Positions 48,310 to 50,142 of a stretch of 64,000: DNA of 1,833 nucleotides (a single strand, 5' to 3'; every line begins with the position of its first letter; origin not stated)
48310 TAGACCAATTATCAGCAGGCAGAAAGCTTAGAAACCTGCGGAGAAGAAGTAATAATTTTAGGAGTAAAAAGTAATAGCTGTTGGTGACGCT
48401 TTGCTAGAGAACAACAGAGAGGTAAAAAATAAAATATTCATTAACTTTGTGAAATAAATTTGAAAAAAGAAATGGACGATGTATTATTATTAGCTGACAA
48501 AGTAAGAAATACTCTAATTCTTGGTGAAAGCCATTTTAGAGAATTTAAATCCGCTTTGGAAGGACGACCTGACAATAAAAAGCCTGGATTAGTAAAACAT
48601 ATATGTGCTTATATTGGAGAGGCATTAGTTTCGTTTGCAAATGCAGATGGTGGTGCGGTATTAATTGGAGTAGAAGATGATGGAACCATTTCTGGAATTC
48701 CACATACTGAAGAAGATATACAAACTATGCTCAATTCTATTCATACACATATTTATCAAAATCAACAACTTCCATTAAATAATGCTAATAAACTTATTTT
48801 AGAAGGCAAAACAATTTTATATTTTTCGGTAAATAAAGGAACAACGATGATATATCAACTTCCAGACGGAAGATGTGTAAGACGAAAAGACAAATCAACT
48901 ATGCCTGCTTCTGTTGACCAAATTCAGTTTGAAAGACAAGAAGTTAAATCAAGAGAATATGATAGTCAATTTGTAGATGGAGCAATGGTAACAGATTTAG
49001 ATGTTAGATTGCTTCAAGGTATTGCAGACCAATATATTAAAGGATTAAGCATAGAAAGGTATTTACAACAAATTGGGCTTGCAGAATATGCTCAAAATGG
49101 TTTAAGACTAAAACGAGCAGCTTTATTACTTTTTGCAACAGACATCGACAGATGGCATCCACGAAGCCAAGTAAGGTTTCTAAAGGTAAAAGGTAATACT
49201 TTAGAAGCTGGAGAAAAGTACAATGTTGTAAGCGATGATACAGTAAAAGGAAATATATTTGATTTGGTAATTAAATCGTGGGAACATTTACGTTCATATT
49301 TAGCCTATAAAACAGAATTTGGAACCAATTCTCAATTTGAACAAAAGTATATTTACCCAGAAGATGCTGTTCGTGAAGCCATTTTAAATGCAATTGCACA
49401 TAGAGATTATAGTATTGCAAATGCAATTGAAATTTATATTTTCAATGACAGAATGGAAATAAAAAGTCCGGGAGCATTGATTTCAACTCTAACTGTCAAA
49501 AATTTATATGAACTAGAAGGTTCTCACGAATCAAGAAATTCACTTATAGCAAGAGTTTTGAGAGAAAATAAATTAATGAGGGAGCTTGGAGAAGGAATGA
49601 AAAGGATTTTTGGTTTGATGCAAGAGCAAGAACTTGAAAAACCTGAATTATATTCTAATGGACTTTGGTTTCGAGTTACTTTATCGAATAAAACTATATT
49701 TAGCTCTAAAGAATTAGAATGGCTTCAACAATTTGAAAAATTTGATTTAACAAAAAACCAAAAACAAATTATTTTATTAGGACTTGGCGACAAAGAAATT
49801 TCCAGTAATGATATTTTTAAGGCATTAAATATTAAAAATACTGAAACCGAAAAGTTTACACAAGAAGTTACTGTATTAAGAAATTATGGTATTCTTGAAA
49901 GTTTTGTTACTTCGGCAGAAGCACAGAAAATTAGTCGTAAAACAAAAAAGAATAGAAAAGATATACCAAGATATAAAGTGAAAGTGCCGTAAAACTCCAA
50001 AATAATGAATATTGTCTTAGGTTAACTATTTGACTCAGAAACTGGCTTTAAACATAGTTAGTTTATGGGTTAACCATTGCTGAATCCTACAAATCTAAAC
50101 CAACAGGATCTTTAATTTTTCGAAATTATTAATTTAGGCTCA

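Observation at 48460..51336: Candidate inserted two-gene accessory module: Schlafen-like AlbA_2/HATPase_c_4 protein plus an AT-rich protein of unknown fold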

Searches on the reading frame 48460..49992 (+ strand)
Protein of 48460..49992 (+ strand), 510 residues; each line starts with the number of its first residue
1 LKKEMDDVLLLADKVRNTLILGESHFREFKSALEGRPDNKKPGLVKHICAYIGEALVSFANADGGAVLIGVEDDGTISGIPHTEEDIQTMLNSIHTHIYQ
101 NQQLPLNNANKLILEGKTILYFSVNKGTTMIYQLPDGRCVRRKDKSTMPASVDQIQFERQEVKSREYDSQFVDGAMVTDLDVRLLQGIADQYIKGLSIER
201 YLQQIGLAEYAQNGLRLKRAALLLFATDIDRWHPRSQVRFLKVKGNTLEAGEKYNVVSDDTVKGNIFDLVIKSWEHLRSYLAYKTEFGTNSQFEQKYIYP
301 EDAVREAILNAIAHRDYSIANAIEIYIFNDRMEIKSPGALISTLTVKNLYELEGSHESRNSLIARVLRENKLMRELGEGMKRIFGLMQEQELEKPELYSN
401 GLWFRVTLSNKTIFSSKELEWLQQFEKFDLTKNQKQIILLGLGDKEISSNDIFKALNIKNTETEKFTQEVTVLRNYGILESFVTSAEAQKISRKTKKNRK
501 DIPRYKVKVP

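Call 4: search_protein_families(library=pfam, proteins=[window:48460-49992:+], max_evalue=0.01)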
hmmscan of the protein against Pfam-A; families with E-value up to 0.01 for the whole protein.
window:48460-49992:+ (510 aa): 2 families
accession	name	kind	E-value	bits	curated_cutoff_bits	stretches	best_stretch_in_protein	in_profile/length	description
PF13749.12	HATPase_c_4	-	1.2e-22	80.2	26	1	322-408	3-89/89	Putative ATP-dependent DNA helicase recG C-terminal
PF04326.19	SLFN_AlbA_2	-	6.9e-17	62.5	25.3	1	23-150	1-117/118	Schlafen, AlbA_2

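Call 5: search_protein_families(library=padloc, proteins=[window:48460-49992:+], max_evalue=1)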
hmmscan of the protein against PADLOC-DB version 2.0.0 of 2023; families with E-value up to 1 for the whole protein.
window:48460-49992:+ (510 aa): 4 families
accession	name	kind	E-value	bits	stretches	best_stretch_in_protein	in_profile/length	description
PDLC02394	pAgo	-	1.8e-32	110.1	1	45-420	50-446/1121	-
PDLC02402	Aga_SIR2-PNTD1-PNTD2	-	3.9e-14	49.7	1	162-346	306-489/876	Class I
PDLC02418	Aga_SIR2-Kinase-PNTD1-PNTD2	-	1.9e-09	34.3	1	259-345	282-366/756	Class I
PDLC00155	HamA1|HamA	-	0.012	13.1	1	6-30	137-162/276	DUF1837 domain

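Call 6: search_protein_families(library=ncbifam, proteins=[window:48460-49992:+], max_evalue=1)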
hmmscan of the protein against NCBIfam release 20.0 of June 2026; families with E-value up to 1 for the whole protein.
window:48460-49992:+ (510 aa): 0 families

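Call 7: search_protein_families(library=phrogs, proteins=[window:48460-49992:+], max_evalue=1)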
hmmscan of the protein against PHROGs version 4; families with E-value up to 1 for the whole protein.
window:48460-49992:+ (510 aa): 4 families
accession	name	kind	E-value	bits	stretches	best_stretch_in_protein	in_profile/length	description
phrog_12156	-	DNA, RNA and nucleotide metabolism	6.6e-70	237.1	1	53-480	35-468/485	DNA helicase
phrog_35829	-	unknown function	0.075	14.1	1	411-473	10-76/110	-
phrog_34469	-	unknown function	0.13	13.6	0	114-140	75-101/117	-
phrog_9276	-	unknown function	0.14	13.1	1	89-115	7-33/72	-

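Call 22: find_homologous_proteins(query=window:48460-49992:+, max_evalue=1e-20)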
Query window:48460-49992:+ (510 aa): 2440 proteins with E <= 1e-20 among 8000 candidates; the best 120 are listed.
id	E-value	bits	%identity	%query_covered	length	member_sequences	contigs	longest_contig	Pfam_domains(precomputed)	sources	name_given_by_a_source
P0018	0.0e+0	1122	100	99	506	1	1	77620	PF13749.13,PF04326.20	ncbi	-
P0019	0.0e+0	1076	96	99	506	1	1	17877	PF13749.13,PF04326.20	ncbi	-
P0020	0.0e+0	1060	94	99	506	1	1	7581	PF13749.13,PF04326.20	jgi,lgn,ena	jgi:ATP-dependent DNA helicase RecG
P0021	0.0e+0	1050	93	99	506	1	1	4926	PF13749.13,PF04326.20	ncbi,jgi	jgi:ATP-dependent DNA helicase RecG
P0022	0.0e+0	1049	93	99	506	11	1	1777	PF13749.13,PF04326.20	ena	-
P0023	0.0e+0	1042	93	99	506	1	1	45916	PF13749.13,PF04326.20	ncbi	-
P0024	0.0e+0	1040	92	99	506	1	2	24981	PF13749.13,PF04326.20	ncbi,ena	-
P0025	0.0e+0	1036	92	99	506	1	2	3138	PF13749.13,PF04326.20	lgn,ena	-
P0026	0.0e+0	1026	91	99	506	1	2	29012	PF13749.13,PF04326.20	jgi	jgi:ATP-dependent DNA helicase RecG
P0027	0.0e+0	1025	90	99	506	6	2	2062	PF13749.13,PF04326.20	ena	-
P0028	0.0e+0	1023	90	99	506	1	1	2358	PF13749.13,PF04326.20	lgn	-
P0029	0.0e+0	1023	90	99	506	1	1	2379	PF13749.13,PF04326.20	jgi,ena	-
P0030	0.0e+0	1023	90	99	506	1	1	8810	PF13749.13,PF04326.20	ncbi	-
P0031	0.0e+0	1022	90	99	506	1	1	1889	PF13749.13,PF04326.20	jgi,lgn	-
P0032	0.0e+0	1021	89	99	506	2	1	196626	PF13749.13,PF04326.20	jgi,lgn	jgi:ATP-dependent DNA helicase RecG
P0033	0.0e+0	1018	90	99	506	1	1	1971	PF13749.13,PF04326.20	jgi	jgi:ATP-dependent DNA helicase RecG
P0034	0.0e+0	1018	89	99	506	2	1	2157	PF13749.13,PF04326.20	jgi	jgi:ATP-dependent DNA helicase RecG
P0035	0.0e+0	1017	89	99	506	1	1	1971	PF13749.13,PF04326.20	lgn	-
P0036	0.0e+0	1014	90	99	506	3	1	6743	PF13749.13,PF04326.20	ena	-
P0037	0.0e+0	1014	90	99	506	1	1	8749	PF13749.13,PF04326.20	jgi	jgi:ATP-dependent DNA helicase RecG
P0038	0.0e+0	1014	90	99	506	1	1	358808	PF13749.13,PF04326.20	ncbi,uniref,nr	ncbi:ATP-binding protein [Arcicella sp. LKC2W]|uniref:ATP-binding protein n=1 Tax=Arcicella sp. LKC2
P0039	0.0e+0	1011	90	99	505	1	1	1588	PF13749.13,PF04326.20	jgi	jgi:ATP-dependent DNA helicase RecG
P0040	0.0e+0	1010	89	99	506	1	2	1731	PF13749.13,PF04326.20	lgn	-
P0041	1.7e-298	1008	88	99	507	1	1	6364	PF13749.13,PF04326.20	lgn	-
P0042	2.3e-298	1008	89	99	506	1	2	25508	PF13749.13,PF04326.20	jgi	jgi:ATP-dependent DNA helicase RecG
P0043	7.8e-298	1006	89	99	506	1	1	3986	PF13749.13,PF04326.20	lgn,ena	-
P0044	9.5e-298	1006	88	99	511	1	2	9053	PF13749.13,PF04326.20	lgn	-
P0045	1.1e-297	1006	88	99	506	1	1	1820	PF13749.13,PF04326.20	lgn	-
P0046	4.2e-296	1000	87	99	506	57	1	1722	PF13749.13,PF04326.20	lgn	-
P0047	1.6e-295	999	87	99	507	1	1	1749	PF13749.13,PF04326.20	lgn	-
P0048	4.1e-295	997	88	99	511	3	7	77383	PF13749.13,PF04326.20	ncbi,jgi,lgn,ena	jgi:ATP-dependent DNA helicase RecG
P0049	6.2e-295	997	88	99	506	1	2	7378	PF13749.13,PF04326.20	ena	-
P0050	1.8e-294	995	88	99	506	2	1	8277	PF13749.13,PF04326.20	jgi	jgi:ATP-dependent DNA helicase RecG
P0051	4.3e-294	994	88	99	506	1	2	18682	PF13749.13,PF04326.20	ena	-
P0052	3.7e-293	991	90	97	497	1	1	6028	PF13749.13,PF04326.20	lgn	-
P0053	3.1e-292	988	86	99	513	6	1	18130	PF13749.13,PF04326.20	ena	-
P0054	7.8e-292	986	86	99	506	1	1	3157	PF13749.13,PF04326.20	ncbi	-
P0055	1.6e-291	985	88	99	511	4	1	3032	PF13749.13,PF04326.20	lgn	-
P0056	1.6e-291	985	87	99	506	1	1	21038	PF13749.13,PF04326.20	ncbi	-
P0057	3.3e-291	984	87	99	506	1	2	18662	PF13749.13,PF04326.20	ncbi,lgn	-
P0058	8.9e-291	983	86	99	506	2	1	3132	PF13749.13,PF04326.20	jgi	jgi:ATP-dependent DNA helicase RecG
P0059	1.9e-290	982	86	99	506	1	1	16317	PF13749.13,PF04326.20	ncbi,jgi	jgi:ATP-dependent DNA helicase RecG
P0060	2.7e-290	981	86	99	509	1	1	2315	PF13749.13,PF04326.20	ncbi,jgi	jgi:ATP-dependent DNA helicase RecG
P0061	2.9e-289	978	85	99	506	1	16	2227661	PF13749.13,PF04326.20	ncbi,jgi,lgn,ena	jgi:ATP-dependent DNA helicase RecG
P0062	1.7e-288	975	85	99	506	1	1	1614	PF13749.13,PF04326.20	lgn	-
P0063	3.0e-288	975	86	99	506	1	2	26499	PF13749.13,PF04326.20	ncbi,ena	-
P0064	2.1e-287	972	85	99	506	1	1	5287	PF13749.13,PF04326.20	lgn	-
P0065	2.3e-287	972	85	99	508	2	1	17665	PF13749.13,PF04326.20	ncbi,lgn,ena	-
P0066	8.3e-286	967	85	99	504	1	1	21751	PF13749.13,PF04326.20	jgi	-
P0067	2.4e-285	965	85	99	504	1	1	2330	PF13749.13,PF04326.20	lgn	-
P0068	1.9e-284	962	84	99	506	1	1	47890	PF13749.13,PF04326.20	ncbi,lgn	-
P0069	4.1e-283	958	84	99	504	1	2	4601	PF13749.13,PF04326.20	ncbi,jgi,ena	jgi:ATP-dependent DNA helicase RecG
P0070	2.1e-282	955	83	99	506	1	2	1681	PF13749.13,PF04326.20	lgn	-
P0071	2.6e-282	955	83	99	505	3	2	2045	PF13749.13,PF04326.20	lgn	-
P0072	9.4e-282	953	82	99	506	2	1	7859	PF13749.13,PF04326.20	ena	-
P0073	5.7e-281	951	83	99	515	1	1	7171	PF13749.13,PF04326.20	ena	-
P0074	1.1e-280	950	84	99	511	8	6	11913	PF13749.13,PF04326.20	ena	-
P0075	3.5e-280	948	82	99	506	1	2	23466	PF13749.13,PF04326.20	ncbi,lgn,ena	-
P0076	6.6e-280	947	84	98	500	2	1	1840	PF13749.13,PF04326.20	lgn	-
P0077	6.8e-280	947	82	99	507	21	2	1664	PF13749.13,PF04326.20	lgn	-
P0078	6.9e-280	947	83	99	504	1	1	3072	PF13749.13,PF04326.20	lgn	-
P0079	1.4e-278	943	83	99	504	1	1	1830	PF13749.13,PF04326.20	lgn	-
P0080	2.9e-278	942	81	99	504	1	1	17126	PF13749.13,PF04326.20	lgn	-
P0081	3.3e-275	932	80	99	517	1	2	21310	PF13749.13,PF04326.20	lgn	-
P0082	4.1e-275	931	81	99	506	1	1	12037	PF13749.13,PF04326.20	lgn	-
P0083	4.2e-275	931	82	99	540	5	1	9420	PF13749.13,PF04326.20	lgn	-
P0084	6.6e-275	931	80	99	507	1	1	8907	PF13749.13,PF04326.20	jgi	jgi:ATP-dependent DNA helicase RecG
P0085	8.8e-275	930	80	99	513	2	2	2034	PF13749.13,PF04326.20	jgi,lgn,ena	jgi:ATP-dependent DNA helicase RecG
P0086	4.6e-273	925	81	99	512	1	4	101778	PF13749.13,PF04326.20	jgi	-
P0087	9.0e-273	924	80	99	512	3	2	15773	PF13749.13,PF04326.20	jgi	jgi:ATP-dependent DNA helicase RecG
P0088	6.6e-272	921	79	99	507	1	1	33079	PF13749.13,PF04326.20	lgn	-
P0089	7.2e-272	921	80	99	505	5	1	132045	PF13749.13,PF04326.20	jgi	jgi:ATP-dependent DNA helicase RecG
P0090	1.7e-271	919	79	99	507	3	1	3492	PF13749.13,PF04326.20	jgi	jgi:ATP-dependent DNA helicase RecG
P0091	3.1e-271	918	80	99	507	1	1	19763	PF13749.13,PF04326.20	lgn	-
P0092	5.3e-271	918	79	99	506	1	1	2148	PF13749.13,PF04326.20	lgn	-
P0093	3.7e-269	912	78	99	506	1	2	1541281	PF13749.13,PF04326.20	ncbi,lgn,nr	ncbi:MAG: putative DNA binding domain-containing protein [Bacteroidia bacterium]|nr:putative DNA bin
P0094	1.1e-267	907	79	99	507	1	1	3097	PF13749.13,PF04326.20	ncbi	-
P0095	2.9e-267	905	79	99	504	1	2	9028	PF13749.13,PF04326.20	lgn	-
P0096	4.1e-264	895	76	99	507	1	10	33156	PF13749.13,PF04326.20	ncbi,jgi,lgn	ncbi:MAG: ATP-dependent DNA helicase RecG [Arenicella sp.]|jgi:ATP-dependent DNA helicase RecG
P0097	7.1e-264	894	77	99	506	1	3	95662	PF13749.13,PF04326.20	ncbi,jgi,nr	ncbi:MAG: hypothetical protein KU37_10575 [Sulfuricurvum sp. PC08-66]|nr:MAG: hypothetical protein K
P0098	8.7e-263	891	77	99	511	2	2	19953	PF13749.13,PF04326.20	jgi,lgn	jgi:ATP-dependent DNA helicase RecG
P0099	7.1e-262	888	76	99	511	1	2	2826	PF13749.13,PF04326.20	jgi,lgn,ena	jgi:ATP-dependent DNA helicase RecG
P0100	7.2e-260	881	76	99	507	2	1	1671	PF13749.13,PF04326.20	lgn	-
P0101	6.1e-255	865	93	82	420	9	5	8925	PF13749.13,PF04326.20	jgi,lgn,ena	-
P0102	2.1e-253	860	95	79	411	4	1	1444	PF13749.13,PF04326.20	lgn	-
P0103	2.0e-252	856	77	99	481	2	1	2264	PF13749.13,PF04326.20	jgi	jgi:ATP-dependent DNA helicase RecG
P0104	5.6e-252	855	75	99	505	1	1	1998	PF13749.13,PF04326.20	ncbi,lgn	-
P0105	1.0e-247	841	91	80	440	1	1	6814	PF13749.13,PF04326.20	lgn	-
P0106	1.6e-247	840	91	80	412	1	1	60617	PF13749.13,PF04326.20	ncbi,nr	ncbi:MAG: ATP-binding protein [Flavobacterium sp.]|nr:ATP-binding protein [Flavobacterium sp.]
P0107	1.2e-246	837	71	99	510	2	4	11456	PF13749.13,PF04326.20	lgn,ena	-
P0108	7.8e-246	835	90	80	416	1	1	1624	PF13749.13,PF04326.20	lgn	-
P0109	6.7e-245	832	90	80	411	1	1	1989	PF13749.13,PF04326.20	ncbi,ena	-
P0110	3.7e-244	829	89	81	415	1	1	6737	PF13749.13,PF04326.20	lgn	-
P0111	4.4e-244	829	88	80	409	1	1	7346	PF13749.13,PF04326.20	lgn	-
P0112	5.0e-244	829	90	81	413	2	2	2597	PF13749.13,PF04326.20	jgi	jgi:ATP-dependent DNA helicase RecG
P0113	8.5e-244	828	90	80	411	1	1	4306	PF13749.13,PF04326.20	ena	-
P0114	1.6e-243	827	88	80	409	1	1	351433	PF13749.13,PF04326.20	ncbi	-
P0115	2.7e-243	826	89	81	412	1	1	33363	PF13749.13,PF04326.20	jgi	jgi:ATP-dependent DNA helicase RecG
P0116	3.8e-243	826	87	81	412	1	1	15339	PF13749.13,PF04326.20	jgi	jgi:ATP-dependent DNA helicase RecG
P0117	6.6e-243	825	87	81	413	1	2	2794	PF13749.13,PF04326.20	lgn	-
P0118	8.5e-243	825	88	80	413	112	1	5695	PF13749.13,PF04326.20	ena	-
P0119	2.0e-242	823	90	80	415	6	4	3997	PF13749.13,PF04326.20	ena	-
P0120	2.5e-242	823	84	83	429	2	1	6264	PF13749.13,PF04326.20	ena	-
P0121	2.8e-241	820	89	80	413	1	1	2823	PF13749.13,PF04326.20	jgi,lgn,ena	jgi:ATP-dependent DNA helicase RecG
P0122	3.5e-241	819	82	85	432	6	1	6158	PF13749.13,PF04326.20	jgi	jgi:ATP-dependent DNA helicase RecG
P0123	3.9e-241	819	88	80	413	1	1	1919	PF13749.13,PF04326.20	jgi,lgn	jgi:ATP-dependent DNA helicase RecG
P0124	4.6e-241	819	88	80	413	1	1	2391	PF13749.13,PF04326.20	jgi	jgi:ATP-dependent DNA helicase RecG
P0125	4.7e-241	819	89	80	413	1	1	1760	PF13749.13,PF04326.20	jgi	jgi:ATP-dependent DNA helicase RecG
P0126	5.2e-241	819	88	80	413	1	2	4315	PF13749.13,PF04326.20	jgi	jgi:ATP-dependent DNA helicase RecG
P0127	5.4e-241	819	88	80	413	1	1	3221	PF13749.13,PF04326.20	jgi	jgi:ATP-dependent DNA helicase RecG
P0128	6.6e-241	819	88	80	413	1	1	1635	PF13749.13,PF04326.20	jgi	jgi:ATP-dependent DNA helicase RecG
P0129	1.1e-240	818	88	80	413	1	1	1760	PF13749.13,PF04326.20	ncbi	-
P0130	1.2e-240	818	88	80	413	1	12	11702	PF13749.13,PF04326.20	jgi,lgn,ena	jgi:ATP-dependent DNA helicase RecG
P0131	1.2e-240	818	88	80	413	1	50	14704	PF13749.13,PF04326.20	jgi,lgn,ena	jgi:ATP-dependent DNA helicase RecG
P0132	1.4e-240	817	88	80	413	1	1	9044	PF13749.13,PF04326.20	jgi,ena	jgi:ATP-dependent DNA helicase RecG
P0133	1.4e-240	817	88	80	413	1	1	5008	PF13749.13,PF04326.20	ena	-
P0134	1.7e-240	817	88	80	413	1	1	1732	PF13749.13,PF04326.20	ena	-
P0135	1.7e-240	817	88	80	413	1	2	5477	PF13749.13,PF04326.20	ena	-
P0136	1.7e-240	817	88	80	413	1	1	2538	PF13749.13,PF04326.20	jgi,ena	jgi:ATP-dependent DNA helicase RecG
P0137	1.7e-240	817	88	80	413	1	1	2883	PF13749.13,PF04326.20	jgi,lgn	jgi:ATP-dependent DNA helicase RecG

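Call 23: find_encoding_contigs(protein=P0019, flank=8000, max_places=2)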
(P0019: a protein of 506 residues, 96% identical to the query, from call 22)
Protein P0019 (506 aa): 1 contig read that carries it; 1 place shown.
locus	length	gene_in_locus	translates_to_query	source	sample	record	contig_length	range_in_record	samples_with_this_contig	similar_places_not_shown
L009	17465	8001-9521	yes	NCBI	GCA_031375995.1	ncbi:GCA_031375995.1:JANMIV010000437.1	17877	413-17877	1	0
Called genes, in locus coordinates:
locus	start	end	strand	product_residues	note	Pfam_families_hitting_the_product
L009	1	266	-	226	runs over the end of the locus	?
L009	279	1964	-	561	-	PF19494:DUF6029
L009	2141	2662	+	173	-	-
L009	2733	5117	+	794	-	PF07715:Plug, PF00593:TonB_dep_Rec_b-barrel, PF14905:OMP_b-brl_3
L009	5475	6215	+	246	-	PF01936:NYN, PF12872:OST-HTH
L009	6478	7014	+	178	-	PF13302:Acetyltransf_3, PF13420:Acetyltransf_4, PF00583:Acetyltransf_1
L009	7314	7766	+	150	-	PF00583:Acetyltransf_1, PF13673:Acetyltransf_10, PF13508:Acetyltransf_7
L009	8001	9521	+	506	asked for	PF04326:SLFN_AlbA_2, PF13749:HATPase_c_4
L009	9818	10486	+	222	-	-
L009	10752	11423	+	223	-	PF04972:BON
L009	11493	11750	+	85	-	-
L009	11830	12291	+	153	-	PF08212:Lipocalin_2, PF00061:Lipocalin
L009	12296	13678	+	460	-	PF00171:Aldedh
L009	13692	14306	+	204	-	PF04832:SOUL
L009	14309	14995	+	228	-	PF01965:DJ-1_PfpI, PF17124:ThiJ_like (weak)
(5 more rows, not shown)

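Call 24: find_encoding_contigs(protein=P0038, flank=8000, max_places=2)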
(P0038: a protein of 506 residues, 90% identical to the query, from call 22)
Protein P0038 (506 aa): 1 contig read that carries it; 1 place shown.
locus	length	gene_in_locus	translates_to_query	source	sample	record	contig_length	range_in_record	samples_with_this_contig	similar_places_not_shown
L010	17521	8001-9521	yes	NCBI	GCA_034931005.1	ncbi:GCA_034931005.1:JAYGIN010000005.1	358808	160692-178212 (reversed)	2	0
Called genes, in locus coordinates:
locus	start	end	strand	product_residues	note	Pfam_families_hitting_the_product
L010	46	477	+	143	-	PF13673:Acetyltransf_10, PF00583:Acetyltransf_1, PF13508:Acetyltransf_7, PF08445:FR47 (weak)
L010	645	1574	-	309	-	PF01145:Band_7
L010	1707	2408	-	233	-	PF00106:adh_short, PF08659:KR (weak), PF23441:SDR, PF13561:adh_short_C2, PF08643:DUF1776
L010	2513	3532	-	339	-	PF06144:DNA_pol3_delta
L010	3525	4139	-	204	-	PF04336:ACP_PD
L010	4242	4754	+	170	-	PF00254:FKBP_C (weak)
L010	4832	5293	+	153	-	PF00383:dCMP_cyt_deam_1, PF14437:MafB19-deam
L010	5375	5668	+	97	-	PF06291:Lambda_Bor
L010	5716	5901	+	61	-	-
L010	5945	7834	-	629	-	PF01136:Peptidase_U32, PF12392:DUF3656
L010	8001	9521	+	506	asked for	PF04326:SLFN_AlbA_2, PF13749:HATPase_c_4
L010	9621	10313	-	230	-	PF19763:DUF6250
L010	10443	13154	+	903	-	PF19501:PcRGLX_1st, PF21345:PcRGLX_2nd, PF21346:PcRGLX_3rd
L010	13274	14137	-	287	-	PF00140:Sigma70_r1_2, PF04542:Sigma70_r2, PF04539:Sigma70_r3, PF04545:Sigma70_r4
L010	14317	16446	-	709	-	PF01138:RNase_PH, PF03725:RNase_PH_C, PF03726:PNPase (weak), PF01138:RNase_PH, PF00013:KH_1, PF00575:S1, PF23459:S1_RRP5 (faint)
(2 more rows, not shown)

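Call 25: find_encoding_contigs(protein=P0061, flank=8000, max_places=4)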
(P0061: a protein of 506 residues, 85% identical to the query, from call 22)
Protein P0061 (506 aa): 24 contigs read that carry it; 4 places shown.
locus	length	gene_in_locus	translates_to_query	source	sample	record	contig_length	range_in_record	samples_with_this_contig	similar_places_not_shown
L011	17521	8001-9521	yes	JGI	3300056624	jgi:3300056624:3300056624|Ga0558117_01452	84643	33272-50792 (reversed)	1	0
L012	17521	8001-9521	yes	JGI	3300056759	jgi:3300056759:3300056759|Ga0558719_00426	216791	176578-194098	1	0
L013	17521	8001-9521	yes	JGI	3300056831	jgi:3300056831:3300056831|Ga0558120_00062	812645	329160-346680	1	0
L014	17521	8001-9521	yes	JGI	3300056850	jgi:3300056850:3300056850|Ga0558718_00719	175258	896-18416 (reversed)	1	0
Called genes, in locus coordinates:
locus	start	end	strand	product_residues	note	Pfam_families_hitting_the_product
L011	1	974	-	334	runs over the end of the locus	PF00072:Response_reg, PF13487:HD_5, PF01966:HD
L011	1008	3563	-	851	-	PF00512:HisKA, PF02518:HATPase_c, PF00072:Response_reg, PF01627:Hpt (weak)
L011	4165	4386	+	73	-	-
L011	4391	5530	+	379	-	PF08495:FIST, PF10442:FIST_C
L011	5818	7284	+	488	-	PF00015:MCPsignal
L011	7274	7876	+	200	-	PF02630:SCO1-SenC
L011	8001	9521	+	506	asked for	PF04326:SLFN_AlbA_2, PF13749:HATPase_c_4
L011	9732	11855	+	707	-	PF03030:H_PPase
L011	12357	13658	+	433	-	PF14319:Zn_Tnp_IS91, PF04986:Y2_Tnp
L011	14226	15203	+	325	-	PF14319:Zn_Tnp_IS91, PF04986:Y2_Tnp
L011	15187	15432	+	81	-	-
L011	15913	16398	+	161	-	PF00702:Hydrolase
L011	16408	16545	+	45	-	-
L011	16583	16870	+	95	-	PF00905:Transpeptidase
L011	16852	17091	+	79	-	-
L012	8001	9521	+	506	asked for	PF04326:SLFN_AlbA_2, PF13749:HATPase_c_4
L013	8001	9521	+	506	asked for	PF04326:SLFN_AlbA_2, PF13749:HATPase_c_4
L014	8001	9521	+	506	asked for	PF04326:SLFN_AlbA_2, PF13749:HATPase_c_4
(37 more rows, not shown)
